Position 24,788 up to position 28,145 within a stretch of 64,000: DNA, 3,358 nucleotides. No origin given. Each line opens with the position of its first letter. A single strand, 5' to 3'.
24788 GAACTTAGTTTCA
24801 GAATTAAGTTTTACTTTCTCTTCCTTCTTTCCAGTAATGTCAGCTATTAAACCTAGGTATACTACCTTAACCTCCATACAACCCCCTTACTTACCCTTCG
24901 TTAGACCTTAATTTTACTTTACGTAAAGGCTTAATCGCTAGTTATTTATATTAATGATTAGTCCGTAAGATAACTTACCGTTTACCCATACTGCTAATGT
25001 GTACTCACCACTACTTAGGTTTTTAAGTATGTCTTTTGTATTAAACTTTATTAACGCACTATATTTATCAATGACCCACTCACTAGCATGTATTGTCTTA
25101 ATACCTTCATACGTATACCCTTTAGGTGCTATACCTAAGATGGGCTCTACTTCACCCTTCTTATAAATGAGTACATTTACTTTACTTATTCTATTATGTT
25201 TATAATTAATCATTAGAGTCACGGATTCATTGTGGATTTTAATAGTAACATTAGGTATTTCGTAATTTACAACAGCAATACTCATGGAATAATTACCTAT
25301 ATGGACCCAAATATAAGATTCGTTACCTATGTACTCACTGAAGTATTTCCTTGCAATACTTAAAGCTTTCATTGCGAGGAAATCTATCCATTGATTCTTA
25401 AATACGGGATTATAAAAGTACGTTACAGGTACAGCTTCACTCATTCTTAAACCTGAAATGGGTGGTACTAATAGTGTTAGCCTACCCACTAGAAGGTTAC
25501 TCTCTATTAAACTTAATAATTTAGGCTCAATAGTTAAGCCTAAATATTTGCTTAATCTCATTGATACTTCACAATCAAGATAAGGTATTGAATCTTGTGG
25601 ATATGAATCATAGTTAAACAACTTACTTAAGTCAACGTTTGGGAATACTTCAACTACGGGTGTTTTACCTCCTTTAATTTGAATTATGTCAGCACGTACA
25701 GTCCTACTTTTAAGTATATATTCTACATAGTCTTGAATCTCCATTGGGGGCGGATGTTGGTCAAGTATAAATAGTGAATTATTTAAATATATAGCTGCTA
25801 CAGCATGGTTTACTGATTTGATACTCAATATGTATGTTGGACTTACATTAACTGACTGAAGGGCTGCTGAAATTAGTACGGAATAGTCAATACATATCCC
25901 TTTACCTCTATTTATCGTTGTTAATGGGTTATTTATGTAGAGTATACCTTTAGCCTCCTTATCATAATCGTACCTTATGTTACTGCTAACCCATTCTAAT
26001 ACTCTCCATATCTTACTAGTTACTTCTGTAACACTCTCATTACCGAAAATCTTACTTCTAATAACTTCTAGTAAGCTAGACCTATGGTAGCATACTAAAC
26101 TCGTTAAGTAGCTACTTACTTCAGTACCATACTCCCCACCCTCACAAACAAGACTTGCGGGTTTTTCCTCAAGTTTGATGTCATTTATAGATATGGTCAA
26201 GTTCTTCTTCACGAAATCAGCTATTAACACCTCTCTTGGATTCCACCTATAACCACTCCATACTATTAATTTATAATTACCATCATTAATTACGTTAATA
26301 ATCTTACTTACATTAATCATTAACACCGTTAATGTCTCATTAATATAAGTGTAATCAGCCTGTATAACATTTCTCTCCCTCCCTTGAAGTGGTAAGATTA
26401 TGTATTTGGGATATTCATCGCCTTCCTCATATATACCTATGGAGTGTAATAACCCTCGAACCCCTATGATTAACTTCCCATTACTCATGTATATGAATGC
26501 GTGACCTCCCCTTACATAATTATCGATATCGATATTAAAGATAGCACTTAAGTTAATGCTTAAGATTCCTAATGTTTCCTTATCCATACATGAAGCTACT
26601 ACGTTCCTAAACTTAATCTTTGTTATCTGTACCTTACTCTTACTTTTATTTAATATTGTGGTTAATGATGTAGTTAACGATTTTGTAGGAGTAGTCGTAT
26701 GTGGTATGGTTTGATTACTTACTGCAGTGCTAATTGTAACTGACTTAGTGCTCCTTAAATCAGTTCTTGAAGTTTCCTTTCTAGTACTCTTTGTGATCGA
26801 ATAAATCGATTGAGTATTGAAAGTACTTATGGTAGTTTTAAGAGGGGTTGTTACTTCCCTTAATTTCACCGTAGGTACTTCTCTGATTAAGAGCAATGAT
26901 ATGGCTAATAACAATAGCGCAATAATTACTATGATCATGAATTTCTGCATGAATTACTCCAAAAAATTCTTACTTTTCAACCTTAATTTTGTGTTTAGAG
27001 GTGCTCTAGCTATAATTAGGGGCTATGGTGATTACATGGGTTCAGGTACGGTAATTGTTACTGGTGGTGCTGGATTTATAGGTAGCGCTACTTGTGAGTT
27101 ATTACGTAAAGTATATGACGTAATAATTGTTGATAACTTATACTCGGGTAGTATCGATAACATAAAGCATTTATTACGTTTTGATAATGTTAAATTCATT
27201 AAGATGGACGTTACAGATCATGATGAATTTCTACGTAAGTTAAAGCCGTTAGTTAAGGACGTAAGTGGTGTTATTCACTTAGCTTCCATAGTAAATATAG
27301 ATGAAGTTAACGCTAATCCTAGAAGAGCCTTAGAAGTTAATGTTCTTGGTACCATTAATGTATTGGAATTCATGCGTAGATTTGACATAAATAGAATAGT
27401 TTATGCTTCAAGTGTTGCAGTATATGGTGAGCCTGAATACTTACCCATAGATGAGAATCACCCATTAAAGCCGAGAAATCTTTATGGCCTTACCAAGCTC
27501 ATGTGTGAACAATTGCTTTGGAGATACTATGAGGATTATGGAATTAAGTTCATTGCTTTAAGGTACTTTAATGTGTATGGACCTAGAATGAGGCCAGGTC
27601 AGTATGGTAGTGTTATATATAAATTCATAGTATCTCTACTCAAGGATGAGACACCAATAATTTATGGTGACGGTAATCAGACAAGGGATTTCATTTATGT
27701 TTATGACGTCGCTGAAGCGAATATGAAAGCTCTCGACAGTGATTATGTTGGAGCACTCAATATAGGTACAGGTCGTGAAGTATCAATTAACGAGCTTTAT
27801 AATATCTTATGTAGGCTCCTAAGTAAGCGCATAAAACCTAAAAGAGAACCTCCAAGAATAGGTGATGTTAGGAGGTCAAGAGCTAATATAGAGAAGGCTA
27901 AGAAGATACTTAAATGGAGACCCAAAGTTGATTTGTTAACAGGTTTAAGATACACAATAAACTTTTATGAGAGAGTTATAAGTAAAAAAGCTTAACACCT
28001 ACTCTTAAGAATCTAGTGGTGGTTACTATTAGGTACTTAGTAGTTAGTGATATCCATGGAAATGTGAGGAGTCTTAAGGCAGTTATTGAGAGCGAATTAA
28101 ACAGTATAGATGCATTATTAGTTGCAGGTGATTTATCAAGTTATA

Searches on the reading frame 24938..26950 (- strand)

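Call 18: search_protein_families(library=ncbifam, proteins=[window:24938-26950:-], max_evalue=0.00001)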
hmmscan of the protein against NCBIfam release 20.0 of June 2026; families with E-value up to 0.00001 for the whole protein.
window:24938-26950:- (670 aa): 0 families

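Call 22: search_protein_families(library=ncbifam, proteins=[window:24938-26950:-], max_evalue=0.01)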
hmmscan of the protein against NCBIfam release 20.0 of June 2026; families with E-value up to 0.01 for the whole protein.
window:24938-26950:- (670 aa): 0 families

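Call 65: search_protein_families(library=pfam, proteins=[window:24938-26950:-], max_evalue=0.001)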
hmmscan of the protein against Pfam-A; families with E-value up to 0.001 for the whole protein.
window:24938-26950:- (670 aa): 2 families
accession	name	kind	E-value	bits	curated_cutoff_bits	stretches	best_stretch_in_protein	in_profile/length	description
PF04473.18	DUF553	-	1.3e-32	112.6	20.5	1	309-416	14-132/140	Transglutaminase-like domain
PF01841.26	Transglut_core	-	1.7e-06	28.7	23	1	308-391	12-100/108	Transglutaminase-like superfamily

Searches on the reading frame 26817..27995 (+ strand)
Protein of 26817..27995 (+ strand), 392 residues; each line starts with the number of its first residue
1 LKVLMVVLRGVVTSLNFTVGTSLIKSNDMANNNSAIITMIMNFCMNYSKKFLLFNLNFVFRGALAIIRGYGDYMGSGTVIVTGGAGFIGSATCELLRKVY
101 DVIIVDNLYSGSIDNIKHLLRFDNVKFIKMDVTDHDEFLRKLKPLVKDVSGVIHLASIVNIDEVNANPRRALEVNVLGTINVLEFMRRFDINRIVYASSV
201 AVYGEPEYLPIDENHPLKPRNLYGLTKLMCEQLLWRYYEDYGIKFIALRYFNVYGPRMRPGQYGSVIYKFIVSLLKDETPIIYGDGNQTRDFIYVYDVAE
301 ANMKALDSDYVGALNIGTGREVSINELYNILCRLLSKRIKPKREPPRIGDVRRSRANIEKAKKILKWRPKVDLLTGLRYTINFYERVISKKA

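Call 18: search_protein_families(library=ncbifam, proteins=[window:26817-27995:+], max_evalue=0.00001)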
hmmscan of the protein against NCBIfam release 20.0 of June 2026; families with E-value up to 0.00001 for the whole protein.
window:26817-27995:+ (392 aa): 30 families (the best 25 are shown)
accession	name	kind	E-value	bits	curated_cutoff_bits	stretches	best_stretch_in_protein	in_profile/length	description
TIGR01179.1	galE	equivalog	1.5e-59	201.6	262.3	1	79-374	2-314/332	UDP-glucose 4-epimerase GalE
TIGR01181.1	dTDP_gluc_dehyt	equivalog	6e-46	157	365.1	1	79-385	2-312/321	dTDP-glucose 4,6-dehydratase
TIGR04180.1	EDH_00030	hypoth_equivalog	1.2e-45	155.9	475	1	79-371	1-296/297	NAD-dependent 4,6-dehydratase LegB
TIGR02197.1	heptose_epim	equivalog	8.4e-45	153.3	274.6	1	79-378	1-307/316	ADP-glyceromanno-heptose 6-epimerase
NF011728.1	PRK15181.1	equivalog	4.2e-38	131.2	760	1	80-384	19-337/348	Vi polysaccharide biosynthesis UDP-N-acetylglucosaminuronic acid C-4 epimerase TviC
NF007956.0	PRK10675.1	subfamily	1.5e-33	116.4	394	1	79-369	3-314/338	UDP-glucose 4-epimerase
NF008360.0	PRK11150.1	equivalog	1.8e-29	102.9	452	1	79-328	2-247/310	ADP-glyceromanno-heptose 6-epimerase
NF007490.0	PRK10084.1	subfamily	1.1e-25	90.3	649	1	79-384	3-334/361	dTDP-glucose 4,6-dehydratase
NF007582.0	PRK10217.1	equivalog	2.2e-21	76.3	698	1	79-340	4-275/355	dTDP-glucose 4,6-dehydratase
NF005998.1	PRK08125.1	equivalog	3.5e-20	71.9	777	1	78-384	317-649/649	bifunctional UDP-4-amino-4-deoxy-L-arabinose formyltransferase/UDP-glucuronic acid oxidase ArnA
NF043036.1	ErythonDh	equivalog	2.9e-19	69.4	325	1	79-270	3-193/321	D-erythronate dehydrogenase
NF008872.0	PRK11908.1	equivalog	2.2e-17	63.1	294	1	79-335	4-271/349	bifunctional UDP-4-keto-pentose/UDP-xylose synthase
TIGR03466.1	HpnA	hypoth_equivalog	2.5e-17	62.7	367.65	1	78-339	2-250/327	hopanoid-associated sugar epimerase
NF047922.1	GDPFucSynFcl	equivalog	1.5e-15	57.4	500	1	153-384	59-301/308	GDP-L-fucose synthase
NF042423.1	oxyalk_red_Shew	equivalog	3.6e-14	52.6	580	1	78-257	10-178/331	2-alkyl-3-oxoalkanoate reductase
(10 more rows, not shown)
